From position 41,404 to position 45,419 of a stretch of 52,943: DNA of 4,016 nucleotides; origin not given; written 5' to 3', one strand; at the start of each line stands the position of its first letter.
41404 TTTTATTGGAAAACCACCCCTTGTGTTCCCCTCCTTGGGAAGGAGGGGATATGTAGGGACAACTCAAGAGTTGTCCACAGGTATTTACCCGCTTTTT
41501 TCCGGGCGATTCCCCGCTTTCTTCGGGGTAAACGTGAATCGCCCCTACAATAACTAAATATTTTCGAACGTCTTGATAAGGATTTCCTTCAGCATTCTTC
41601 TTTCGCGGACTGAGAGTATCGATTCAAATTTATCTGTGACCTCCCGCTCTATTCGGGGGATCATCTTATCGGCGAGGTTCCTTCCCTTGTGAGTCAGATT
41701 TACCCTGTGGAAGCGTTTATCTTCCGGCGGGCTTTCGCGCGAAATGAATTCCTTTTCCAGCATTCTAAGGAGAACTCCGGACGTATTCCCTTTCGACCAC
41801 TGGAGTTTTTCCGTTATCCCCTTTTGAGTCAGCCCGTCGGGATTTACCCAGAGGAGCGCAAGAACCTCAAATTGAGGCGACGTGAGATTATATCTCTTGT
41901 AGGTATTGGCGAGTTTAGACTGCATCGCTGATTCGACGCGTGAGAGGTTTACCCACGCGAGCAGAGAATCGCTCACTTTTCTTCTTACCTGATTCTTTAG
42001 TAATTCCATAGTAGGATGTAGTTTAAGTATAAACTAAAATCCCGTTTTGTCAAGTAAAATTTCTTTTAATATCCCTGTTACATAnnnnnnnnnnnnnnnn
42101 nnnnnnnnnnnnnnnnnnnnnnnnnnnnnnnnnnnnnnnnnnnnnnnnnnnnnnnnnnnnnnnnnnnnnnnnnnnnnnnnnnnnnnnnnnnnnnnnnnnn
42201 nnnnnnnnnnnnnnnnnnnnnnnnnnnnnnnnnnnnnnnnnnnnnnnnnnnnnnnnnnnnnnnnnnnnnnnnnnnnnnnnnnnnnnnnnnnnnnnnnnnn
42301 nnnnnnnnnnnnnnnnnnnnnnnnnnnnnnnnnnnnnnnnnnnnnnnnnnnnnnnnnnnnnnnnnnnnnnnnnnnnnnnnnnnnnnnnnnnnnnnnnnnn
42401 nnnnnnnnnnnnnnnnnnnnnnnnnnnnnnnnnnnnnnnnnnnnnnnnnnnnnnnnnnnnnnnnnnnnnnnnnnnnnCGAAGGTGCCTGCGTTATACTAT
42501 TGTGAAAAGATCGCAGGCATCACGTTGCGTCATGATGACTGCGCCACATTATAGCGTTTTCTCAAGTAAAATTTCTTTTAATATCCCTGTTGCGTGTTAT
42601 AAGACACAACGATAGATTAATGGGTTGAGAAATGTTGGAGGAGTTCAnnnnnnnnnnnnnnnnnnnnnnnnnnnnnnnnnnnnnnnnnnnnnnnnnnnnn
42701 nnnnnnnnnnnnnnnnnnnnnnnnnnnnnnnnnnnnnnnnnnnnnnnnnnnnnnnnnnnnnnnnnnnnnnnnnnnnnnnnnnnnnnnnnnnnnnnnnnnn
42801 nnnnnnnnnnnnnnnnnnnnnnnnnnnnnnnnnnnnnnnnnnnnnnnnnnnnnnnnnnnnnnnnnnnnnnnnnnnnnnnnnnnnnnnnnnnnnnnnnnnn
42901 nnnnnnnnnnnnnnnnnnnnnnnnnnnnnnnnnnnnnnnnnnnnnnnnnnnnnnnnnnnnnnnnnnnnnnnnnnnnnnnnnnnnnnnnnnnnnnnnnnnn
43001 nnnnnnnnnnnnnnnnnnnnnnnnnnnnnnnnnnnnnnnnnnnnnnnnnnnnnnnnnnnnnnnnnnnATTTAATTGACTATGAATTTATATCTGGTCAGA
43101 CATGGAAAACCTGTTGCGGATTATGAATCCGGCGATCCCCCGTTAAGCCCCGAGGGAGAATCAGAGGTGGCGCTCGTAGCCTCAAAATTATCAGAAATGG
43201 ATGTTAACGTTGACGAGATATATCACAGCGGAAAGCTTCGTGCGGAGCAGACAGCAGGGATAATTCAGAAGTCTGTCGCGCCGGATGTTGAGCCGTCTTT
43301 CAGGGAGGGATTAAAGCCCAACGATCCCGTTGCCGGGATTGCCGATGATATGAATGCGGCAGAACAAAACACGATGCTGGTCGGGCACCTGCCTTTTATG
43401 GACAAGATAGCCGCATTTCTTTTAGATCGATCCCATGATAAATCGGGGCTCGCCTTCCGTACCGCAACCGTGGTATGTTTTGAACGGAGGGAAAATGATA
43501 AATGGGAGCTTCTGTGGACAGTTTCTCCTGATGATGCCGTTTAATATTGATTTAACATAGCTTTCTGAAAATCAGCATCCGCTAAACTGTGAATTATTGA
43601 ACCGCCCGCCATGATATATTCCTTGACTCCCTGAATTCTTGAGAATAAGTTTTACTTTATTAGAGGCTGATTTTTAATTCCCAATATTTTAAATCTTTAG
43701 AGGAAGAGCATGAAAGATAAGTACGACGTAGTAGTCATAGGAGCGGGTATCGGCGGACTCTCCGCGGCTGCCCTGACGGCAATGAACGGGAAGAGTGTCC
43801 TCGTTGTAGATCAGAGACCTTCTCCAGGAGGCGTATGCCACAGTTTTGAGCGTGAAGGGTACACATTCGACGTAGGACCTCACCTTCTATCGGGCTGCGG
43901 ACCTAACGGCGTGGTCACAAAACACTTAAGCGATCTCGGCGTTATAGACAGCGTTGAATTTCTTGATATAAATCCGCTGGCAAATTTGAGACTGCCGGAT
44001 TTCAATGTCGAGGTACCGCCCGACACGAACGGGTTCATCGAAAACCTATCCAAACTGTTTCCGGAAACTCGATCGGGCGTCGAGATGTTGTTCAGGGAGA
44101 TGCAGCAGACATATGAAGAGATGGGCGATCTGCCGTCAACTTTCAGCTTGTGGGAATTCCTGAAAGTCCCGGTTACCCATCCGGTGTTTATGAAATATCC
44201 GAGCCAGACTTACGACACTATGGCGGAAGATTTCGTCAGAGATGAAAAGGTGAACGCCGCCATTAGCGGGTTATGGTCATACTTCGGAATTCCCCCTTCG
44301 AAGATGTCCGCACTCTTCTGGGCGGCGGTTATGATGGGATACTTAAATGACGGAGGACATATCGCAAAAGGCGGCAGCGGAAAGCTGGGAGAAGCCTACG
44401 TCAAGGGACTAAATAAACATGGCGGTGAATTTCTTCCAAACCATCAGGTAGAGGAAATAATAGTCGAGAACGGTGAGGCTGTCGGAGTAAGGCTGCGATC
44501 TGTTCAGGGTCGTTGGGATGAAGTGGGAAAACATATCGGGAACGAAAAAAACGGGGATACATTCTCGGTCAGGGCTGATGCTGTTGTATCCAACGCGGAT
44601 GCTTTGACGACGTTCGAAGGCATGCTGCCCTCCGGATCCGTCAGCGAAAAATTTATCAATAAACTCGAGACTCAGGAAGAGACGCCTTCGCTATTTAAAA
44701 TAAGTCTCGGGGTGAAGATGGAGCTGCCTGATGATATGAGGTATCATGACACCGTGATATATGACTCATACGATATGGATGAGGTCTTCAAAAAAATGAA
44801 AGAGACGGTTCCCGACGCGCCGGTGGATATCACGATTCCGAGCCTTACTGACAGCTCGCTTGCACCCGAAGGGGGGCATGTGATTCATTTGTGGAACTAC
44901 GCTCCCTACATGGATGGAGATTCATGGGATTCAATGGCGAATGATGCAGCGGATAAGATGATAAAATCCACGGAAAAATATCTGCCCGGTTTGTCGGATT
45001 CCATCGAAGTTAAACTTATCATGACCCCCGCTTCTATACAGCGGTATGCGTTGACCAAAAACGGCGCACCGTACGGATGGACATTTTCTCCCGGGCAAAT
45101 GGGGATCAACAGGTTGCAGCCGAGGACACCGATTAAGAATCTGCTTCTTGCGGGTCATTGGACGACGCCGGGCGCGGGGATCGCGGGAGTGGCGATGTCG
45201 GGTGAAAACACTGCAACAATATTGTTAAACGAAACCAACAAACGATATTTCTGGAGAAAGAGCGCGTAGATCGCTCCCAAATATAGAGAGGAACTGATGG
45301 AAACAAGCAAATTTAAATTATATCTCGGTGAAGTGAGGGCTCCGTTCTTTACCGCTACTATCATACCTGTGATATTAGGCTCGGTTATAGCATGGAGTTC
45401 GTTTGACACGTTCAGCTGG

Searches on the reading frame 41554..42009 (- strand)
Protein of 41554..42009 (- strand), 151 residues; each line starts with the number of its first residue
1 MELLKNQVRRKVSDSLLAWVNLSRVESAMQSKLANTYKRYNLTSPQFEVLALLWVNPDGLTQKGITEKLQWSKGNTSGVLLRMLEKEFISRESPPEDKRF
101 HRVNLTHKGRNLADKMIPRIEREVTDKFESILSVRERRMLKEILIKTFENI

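Call 14: search_protein_families(library=pfam, proteins=[window:41554-42009:-])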
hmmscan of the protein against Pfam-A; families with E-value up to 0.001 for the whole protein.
window:41554-42009:- (151 aa): 5 families
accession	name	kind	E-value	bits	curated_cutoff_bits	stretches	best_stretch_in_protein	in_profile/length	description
PF01047.28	MarR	-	2.7e-13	50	24.6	1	42-99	1-57/59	MarR family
PF12802.13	MarR_2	-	6.8e-11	42.6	27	1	40-99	1-60/61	MarR family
PF22381.2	Staph_reg_Sar_Rot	-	2.5e-07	31.1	27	1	38-116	8-85/85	Transcriptional regulator SarA/Rot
PF24034.1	DUF7343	-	0.00019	21.6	27.6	1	48-90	7-49/62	Domain of unknown function (DUF7343)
PF13463.12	HTH_27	-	0.00026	21.7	22.2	1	48-109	5-68/68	Winged helix DNA-binding domain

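Call 18: find_encoding_contigs(protein=window:41554-42009:-, flank=10000, max_places=10)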
Protein window:41554-42009:- (151 aa): no gene with exactly this product is on record in the collection.

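Call 52: find_homologous_proteins(query=window:41554-42009:-, max_evalue=1e-20)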
Query window:41554-42009:- (151 aa): 40 proteins with E <= 1e-20 among 65 candidates.
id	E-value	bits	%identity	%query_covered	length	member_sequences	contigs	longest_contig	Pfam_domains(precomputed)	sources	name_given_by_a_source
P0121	4.7e-84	297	91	100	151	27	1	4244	PF01047.29,PF12802.14,PF22381.3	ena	-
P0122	7.8e-84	297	92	100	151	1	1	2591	PF01047.29,PF12802.14,PF22381.3,PF24034.2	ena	-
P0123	5.5e-82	291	91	100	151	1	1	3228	PF01047.29,PF13463.13,PF12802.14,PF22381.3,PF24034.2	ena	-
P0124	1.8e-81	289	90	100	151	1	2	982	PF01047.29,PF13463.13,PF12802.14,PF22381.3,PF24034.2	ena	-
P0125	2.0e-68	247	77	98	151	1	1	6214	PF01047.29,PF12802.14,PF22381.3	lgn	-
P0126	6.8e-68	245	76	100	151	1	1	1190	PF01047.29,PF12802.14,PF22381.3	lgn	-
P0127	9.0e-68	245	74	100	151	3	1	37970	PF01047.29,PF12802.14,PF22381.3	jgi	-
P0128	9.7e-68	244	77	98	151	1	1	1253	PF01047.29,PF12802.14,PF22381.3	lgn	-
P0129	5.1e-67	242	74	100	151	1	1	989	PF01047.29,PF12802.14,PF22381.3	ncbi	-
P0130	7.9e-67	242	73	100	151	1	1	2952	PF01047.29,PF12802.14,PF22381.3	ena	-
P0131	8.2e-67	241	76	98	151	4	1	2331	PF01047.29,PF12802.14,PF22381.3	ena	-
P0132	1.7e-66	240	74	100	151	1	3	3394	PF01047.29,PF12802.14,PF22381.3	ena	-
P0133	1.8e-66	240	74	100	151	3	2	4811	PF01047.29,PF12802.14,PF22381.3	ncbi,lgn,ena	-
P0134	2.2e-66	240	74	100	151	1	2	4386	PF01047.29,PF12802.14,PF22381.3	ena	-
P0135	2.3e-66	240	74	100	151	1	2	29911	PF01047.29,PF12802.14,PF22381.3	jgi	-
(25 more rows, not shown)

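Call 53: find_encoding_contigs(protein=P0121, flank=5000, max_places=6)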
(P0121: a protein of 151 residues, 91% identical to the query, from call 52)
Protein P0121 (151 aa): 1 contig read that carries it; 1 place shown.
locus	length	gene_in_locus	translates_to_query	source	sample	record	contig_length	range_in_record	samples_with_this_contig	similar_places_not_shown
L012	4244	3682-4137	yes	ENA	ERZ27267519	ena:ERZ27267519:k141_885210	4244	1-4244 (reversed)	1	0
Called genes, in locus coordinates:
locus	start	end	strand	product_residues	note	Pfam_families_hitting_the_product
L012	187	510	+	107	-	PF11950:DUF3467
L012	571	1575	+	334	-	PF00044:Gp_dh_N, PF02800:Gp_dh_C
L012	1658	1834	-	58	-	-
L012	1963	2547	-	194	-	PF01569:PAP2, PF14378:PAP2_3 (weak)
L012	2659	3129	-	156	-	PF00300:His_Phos_1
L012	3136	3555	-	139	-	PF01894:YjbQ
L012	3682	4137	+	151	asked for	PF22381:Staph_reg_Sar_Rot (weak), PF01047:MarR, PF12802:MarR_2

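Call 54: find_encoding_contigs(protein=P0122, flank=5000, max_places=6)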
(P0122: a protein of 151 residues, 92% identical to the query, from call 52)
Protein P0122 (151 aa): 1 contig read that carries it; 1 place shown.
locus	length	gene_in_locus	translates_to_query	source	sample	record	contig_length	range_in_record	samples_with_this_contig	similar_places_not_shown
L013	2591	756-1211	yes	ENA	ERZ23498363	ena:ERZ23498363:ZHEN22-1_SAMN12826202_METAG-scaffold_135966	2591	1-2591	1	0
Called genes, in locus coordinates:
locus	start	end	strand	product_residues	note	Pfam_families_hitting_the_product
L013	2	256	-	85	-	?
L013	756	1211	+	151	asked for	PF22381:Staph_reg_Sar_Rot, PF01047:MarR, PF12802:MarR_2, PF24034:DUF7343 (faint)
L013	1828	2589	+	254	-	?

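Call 55: find_encoding_contigs(protein=P0123, flank=5000, max_places=6)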
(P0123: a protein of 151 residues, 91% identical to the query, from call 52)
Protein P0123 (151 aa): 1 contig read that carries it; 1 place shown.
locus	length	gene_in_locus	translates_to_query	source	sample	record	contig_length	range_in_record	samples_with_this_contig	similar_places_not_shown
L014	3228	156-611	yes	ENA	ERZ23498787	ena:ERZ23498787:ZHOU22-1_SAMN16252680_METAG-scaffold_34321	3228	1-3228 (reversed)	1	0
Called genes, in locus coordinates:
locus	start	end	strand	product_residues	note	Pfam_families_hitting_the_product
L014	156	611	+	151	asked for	PF22381:Staph_reg_Sar_Rot, PF01047:MarR, PF12802:MarR_2, PF13463:HTH_27 (faint), PF24034:DUF7343 (weak)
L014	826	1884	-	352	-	PF02163:Peptidase_M50, PF00595:PDZ (faint), PF13180:PDZ_2, PF17820:PDZ_6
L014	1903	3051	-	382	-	PF02670:DXP_reductoisom, PF08436:DXP_redisom_C, PF13288:DXPR_C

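Call 57: find_encoding_contigs(protein=P0127, flank=10000, max_places=4)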
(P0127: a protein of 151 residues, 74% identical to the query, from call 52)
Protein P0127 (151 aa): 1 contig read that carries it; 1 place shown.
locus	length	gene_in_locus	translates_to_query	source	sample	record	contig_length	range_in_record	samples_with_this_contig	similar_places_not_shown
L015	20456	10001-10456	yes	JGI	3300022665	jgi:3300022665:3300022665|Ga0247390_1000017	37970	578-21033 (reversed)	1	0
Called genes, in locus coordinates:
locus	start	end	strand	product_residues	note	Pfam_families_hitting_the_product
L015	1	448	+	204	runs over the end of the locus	PF00300:His_Phos_1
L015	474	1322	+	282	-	-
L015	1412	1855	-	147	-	PF13650:Asp_protease_2, PF13975:gag-asp_proteas (weak)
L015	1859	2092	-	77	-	-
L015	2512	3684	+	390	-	PF00266:Aminotran_5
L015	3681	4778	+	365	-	PF03054:tRNA_Me_trans, PF20259:tRNA_Me_trans_M, PF20258:tRNA_Me_trans_C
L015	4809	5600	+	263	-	PF02548:Pantoate_transf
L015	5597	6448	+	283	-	PF02569:Pantoate_ligase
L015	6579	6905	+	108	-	PF11950:DUF3467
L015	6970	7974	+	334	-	PF00044:Gp_dh_N, PF02800:Gp_dh_C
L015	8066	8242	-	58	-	-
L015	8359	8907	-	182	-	PF01569:PAP2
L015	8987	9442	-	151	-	PF00300:His_Phos_1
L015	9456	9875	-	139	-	PF01894:YjbQ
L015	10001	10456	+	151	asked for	PF22381:Staph_reg_Sar_Rot (weak), PF01047:MarR, PF12802:MarR_2 (weak)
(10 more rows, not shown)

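Call 58: find_encoding_contigs(protein=P0125, flank=10000, max_places=4)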
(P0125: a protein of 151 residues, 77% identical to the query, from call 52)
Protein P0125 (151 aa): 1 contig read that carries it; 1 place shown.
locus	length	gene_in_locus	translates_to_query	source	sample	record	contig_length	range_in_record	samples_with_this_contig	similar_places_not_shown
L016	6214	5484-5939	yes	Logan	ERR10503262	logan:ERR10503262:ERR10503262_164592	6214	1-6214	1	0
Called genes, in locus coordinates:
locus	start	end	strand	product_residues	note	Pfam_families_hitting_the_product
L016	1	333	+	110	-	?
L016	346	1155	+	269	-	PF02548:Pantoate_transf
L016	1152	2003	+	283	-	PF02569:Pantoate_ligase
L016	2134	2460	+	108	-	PF11950:DUF3467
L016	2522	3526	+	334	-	PF00044:Gp_dh_N, PF02800:Gp_dh_C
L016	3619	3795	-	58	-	-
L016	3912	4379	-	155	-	PF01569:PAP2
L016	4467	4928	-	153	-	PF00300:His_Phos_1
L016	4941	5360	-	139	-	PF01894:YjbQ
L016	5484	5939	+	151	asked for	PF22381:Staph_reg_Sar_Rot (weak), PF01047:MarR, PF12802:MarR_2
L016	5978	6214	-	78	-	?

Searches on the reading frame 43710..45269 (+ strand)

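Call 44: search_protein_families(library=pfam, proteins=[window:43710-45269:+], max_evalue=0.01)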
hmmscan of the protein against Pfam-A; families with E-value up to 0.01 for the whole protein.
window:43710-45269:+ (519 aa): 13 families
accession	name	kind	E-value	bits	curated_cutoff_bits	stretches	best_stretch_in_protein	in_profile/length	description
PF13450.12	NAD_binding_8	-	2.4e-17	63.4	21.9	1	9-74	1-66/68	NAD(P)-binding Rossmann-like domain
PF01593.30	Amino_oxidase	-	2.6e-17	63.7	19.8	1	14-505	1-442/443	Flavin containing amine oxidoreductase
PF00890.30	FAD_binding_2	-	1.1e-12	48.3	20.4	2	6-49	1-42/414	FAD binding domain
PF01266.30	DAO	-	5.6e-09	36.4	27.9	1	6-41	1-37/353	FAD dependent oxidoreductase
PF12831.13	FAD_oxidored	-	1.3e-06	28.4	27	1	6-43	1-38/416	FAD dependent oxidoreductase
PF07992.20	Pyr_redox_2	-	4.5e-05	23.4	26.1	1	5-41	1-38/291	Pyridine nucleotide-disulphide oxidoreductase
PF01946.23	Thi4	-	7.6e-05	22.5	26.2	1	5-41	18-55/235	Thi4 family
PF00996.24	GDI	-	8.3e-05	21.7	23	0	1-46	1-46/436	GDP dissociation inhibitor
PF03486.20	HI0933_like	-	0.00027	20.9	50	1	6-40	2-36/244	HI0933-like protein Rossmann domain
PF00070.33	Pyr_redox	-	0.00043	21.2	22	0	7-39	2-34/82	Pyridine nucleotide-disulphide oxidoreductase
PF01494.25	FAD_binding_3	-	0.00072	19.3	22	1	4-37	1-34/349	FAD binding domain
PF01262.27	AlaDh_PNT_C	-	0.0036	17.2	23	1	6-38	30-62/214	Alanine dehydrogenase/PNT, C-terminal domain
PF21799.2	MurD-like_N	-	0.0098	16.6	27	0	6-42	2-38/88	Mur ligase MurD-like, N-terminal domain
